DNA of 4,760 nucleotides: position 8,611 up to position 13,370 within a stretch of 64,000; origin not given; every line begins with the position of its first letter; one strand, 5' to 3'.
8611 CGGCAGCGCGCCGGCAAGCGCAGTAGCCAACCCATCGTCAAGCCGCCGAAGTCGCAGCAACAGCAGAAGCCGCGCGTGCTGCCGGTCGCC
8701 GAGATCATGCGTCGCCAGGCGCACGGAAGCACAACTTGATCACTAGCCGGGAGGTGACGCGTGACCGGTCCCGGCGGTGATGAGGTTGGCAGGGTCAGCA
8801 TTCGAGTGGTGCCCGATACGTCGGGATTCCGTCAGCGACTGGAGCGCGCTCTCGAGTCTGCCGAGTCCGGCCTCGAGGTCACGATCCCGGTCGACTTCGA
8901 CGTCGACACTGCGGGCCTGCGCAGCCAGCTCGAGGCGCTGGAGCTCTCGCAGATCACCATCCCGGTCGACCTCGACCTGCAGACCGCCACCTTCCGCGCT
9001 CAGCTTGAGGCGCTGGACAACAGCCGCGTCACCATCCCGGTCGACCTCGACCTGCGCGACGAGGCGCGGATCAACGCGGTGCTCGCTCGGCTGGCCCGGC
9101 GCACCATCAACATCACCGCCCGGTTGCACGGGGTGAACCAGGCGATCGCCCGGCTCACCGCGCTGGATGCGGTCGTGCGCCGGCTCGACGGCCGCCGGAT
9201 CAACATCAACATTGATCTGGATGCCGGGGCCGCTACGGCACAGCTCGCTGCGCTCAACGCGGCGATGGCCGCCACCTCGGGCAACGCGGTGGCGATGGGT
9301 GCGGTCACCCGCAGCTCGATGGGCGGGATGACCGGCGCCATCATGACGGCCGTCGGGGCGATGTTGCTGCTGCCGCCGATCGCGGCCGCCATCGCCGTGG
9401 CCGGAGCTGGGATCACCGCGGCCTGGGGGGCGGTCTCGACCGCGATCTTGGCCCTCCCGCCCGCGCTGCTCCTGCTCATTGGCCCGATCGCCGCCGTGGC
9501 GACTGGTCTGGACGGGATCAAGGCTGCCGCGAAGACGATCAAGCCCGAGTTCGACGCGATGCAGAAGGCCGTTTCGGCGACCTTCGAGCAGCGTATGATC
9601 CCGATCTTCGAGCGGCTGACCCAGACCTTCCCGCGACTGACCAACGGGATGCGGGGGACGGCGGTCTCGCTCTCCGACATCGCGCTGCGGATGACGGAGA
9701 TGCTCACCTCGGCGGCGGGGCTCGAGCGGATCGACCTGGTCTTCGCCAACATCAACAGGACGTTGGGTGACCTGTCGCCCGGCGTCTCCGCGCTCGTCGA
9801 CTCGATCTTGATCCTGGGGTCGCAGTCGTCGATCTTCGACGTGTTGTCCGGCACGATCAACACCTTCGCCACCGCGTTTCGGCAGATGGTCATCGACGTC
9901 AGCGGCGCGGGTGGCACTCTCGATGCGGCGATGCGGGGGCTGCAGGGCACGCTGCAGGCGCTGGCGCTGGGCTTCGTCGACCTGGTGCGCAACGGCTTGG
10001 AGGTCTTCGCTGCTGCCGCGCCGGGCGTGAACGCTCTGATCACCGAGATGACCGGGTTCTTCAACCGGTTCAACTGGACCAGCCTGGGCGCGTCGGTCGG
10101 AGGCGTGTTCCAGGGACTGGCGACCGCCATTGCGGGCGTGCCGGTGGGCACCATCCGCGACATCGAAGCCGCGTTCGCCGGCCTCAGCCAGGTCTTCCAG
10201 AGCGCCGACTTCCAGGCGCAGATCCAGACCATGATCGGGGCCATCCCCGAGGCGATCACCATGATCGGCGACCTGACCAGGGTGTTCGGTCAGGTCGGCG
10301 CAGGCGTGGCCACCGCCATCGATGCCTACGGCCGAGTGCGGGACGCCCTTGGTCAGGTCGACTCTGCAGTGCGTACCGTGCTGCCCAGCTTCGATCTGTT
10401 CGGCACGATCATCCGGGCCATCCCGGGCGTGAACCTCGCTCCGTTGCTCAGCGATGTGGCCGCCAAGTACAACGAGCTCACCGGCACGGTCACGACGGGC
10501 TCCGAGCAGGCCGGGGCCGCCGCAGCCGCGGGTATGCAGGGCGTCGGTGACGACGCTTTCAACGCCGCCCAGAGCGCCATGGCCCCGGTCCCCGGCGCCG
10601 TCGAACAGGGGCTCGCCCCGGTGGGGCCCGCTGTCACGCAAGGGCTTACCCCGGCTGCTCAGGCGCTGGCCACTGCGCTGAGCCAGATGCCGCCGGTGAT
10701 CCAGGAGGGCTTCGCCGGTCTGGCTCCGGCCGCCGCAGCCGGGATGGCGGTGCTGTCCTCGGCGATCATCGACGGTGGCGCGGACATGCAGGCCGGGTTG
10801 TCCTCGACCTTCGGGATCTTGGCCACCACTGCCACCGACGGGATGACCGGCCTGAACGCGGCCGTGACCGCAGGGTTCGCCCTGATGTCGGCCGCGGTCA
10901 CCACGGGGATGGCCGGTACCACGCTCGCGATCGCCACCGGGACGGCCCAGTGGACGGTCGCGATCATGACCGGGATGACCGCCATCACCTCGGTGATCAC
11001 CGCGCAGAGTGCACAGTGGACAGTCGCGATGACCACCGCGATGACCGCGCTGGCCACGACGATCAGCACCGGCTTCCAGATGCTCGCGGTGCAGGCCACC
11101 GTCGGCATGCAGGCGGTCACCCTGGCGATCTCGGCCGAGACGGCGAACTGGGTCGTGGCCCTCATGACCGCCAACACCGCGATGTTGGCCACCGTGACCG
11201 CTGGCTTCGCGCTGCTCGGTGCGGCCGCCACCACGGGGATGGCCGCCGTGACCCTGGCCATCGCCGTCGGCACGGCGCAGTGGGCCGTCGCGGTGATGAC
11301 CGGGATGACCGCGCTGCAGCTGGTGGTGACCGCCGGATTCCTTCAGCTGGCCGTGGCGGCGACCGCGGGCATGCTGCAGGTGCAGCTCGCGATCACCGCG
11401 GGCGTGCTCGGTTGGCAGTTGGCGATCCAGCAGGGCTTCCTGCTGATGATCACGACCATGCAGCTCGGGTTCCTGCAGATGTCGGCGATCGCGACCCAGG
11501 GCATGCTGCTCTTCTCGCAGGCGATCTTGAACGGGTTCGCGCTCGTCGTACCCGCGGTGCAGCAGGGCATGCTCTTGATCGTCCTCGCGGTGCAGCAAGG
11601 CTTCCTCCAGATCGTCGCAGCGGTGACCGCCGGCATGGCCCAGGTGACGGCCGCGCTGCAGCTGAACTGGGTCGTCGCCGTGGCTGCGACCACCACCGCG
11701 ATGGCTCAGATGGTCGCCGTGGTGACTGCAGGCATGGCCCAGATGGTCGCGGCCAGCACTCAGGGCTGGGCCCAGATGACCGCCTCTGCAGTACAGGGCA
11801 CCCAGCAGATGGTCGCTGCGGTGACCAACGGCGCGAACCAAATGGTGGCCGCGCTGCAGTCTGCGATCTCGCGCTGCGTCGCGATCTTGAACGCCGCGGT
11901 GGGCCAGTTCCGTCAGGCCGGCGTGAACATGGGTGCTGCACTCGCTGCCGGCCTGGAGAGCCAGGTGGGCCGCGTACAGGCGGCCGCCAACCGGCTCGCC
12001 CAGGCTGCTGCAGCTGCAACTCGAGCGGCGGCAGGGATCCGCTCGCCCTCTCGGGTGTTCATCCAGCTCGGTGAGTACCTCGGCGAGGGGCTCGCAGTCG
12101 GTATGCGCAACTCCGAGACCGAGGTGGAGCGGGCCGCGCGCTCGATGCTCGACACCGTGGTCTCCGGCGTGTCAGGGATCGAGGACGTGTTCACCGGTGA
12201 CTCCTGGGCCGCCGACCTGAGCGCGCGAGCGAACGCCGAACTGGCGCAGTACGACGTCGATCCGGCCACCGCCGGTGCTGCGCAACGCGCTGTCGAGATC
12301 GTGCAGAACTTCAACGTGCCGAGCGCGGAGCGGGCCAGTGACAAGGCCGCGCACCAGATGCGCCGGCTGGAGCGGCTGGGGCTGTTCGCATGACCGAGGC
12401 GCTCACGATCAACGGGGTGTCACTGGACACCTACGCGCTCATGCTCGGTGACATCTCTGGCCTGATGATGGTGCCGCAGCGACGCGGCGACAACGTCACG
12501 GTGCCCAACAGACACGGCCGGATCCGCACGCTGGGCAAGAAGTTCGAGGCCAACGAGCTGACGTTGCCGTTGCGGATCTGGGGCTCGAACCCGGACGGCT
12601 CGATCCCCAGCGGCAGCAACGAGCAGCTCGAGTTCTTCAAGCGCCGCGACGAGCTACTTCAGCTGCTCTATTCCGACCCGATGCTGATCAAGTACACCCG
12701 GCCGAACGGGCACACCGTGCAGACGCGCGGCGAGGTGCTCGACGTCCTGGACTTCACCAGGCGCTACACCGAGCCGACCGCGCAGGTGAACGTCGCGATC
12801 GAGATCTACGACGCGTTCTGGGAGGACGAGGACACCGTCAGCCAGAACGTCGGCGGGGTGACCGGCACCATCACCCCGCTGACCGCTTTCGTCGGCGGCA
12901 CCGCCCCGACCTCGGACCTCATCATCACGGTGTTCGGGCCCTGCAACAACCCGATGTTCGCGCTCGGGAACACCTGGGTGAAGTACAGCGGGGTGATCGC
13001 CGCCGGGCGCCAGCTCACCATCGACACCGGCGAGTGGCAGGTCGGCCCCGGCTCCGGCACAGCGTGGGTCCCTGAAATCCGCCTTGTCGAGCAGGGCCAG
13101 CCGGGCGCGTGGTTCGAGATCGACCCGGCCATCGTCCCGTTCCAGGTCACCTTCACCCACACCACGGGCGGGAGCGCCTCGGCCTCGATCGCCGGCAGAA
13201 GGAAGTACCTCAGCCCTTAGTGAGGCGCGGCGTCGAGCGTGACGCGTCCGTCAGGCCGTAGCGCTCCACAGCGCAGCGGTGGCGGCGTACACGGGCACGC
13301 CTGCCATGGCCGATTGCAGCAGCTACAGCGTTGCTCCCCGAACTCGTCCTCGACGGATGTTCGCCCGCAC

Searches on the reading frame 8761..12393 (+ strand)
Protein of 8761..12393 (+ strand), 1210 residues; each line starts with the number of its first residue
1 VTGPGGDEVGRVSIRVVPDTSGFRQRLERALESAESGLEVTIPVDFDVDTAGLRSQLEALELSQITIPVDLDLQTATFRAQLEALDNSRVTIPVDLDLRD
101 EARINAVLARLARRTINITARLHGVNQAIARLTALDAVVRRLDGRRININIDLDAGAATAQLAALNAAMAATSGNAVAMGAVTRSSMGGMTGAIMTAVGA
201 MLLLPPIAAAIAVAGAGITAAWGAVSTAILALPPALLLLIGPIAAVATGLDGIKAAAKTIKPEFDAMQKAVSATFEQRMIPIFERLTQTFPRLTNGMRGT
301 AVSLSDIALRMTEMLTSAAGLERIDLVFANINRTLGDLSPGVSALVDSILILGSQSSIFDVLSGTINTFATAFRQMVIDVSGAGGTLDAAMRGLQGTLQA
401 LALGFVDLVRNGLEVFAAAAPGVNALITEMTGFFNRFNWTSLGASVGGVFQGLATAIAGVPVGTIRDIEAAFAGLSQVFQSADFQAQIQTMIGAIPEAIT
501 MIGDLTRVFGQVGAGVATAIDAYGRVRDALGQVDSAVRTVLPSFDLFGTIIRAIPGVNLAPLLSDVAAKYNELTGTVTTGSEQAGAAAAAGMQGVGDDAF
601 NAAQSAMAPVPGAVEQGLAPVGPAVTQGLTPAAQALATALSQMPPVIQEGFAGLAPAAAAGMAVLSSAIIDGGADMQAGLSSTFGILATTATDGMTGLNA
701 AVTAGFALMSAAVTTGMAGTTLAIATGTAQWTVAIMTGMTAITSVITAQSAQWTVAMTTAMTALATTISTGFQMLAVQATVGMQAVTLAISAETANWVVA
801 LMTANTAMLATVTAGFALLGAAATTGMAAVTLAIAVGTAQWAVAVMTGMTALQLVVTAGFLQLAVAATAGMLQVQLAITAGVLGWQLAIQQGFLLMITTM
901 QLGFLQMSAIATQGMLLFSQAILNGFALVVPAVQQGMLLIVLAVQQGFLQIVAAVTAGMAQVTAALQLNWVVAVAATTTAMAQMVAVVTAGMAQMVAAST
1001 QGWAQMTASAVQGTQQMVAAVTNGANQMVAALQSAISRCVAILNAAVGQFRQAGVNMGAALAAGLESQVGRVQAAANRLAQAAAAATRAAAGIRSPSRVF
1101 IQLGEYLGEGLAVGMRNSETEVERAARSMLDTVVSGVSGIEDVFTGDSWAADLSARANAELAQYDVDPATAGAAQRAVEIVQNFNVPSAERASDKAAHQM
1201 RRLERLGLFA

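Call 31: search_protein_families(library=phrogs, proteins=[window:8761-12393:+], max_evalue=0.001)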
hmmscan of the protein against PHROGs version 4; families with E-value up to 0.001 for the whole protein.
window:8761-12393:+ (1210 aa): 10 families
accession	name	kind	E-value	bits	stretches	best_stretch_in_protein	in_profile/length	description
phrog_305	-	tail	4.3e-86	291.4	2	1-575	5-529/1001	tail length tape measure protein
phrog_1204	-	tail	5.2e-29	101.8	1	251-1158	479-1402/1483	tail protein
phrog_5493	-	tail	5.1e-20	72.4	1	678-1165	573-1057/1102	tail length tape measure protein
phrog_1686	-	tail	1.8e-16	60.2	1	1014-1138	1014-1136/1224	tail length tape measure protein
phrog_5218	-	unknown function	7.2e-12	45.3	1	1053-1129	1347-1424/1599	-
phrog_28752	-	unknown function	1e-08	35.3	1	946-1136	401-596/671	-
phrog_6435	-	tail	8.5e-07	27.7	1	102-516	216-638/2090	tail length tape measure protein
phrog_5448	-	tail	3.1e-05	22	1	1089-1181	1968-2065/3103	tail length tape measure protein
phrog_4372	-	tail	0.00023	19.7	1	783-1138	1010-1365/1681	tail length tape measure protein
phrog_1533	-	tail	0.00089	17.8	1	1044-1147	1111-1197/1688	tail length tape measure protein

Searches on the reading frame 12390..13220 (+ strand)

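Call 31: search_protein_families(library=phrogs, proteins=[window:12390-13220:+], max_evalue=0.001)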
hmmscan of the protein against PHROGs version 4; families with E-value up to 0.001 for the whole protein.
window:12390-13220:+ (276 aa): 1 family
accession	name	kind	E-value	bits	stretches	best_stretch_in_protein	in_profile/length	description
phrog_33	-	tail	6.4e-16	59.5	1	4-216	38-235/651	distal tail protein Dit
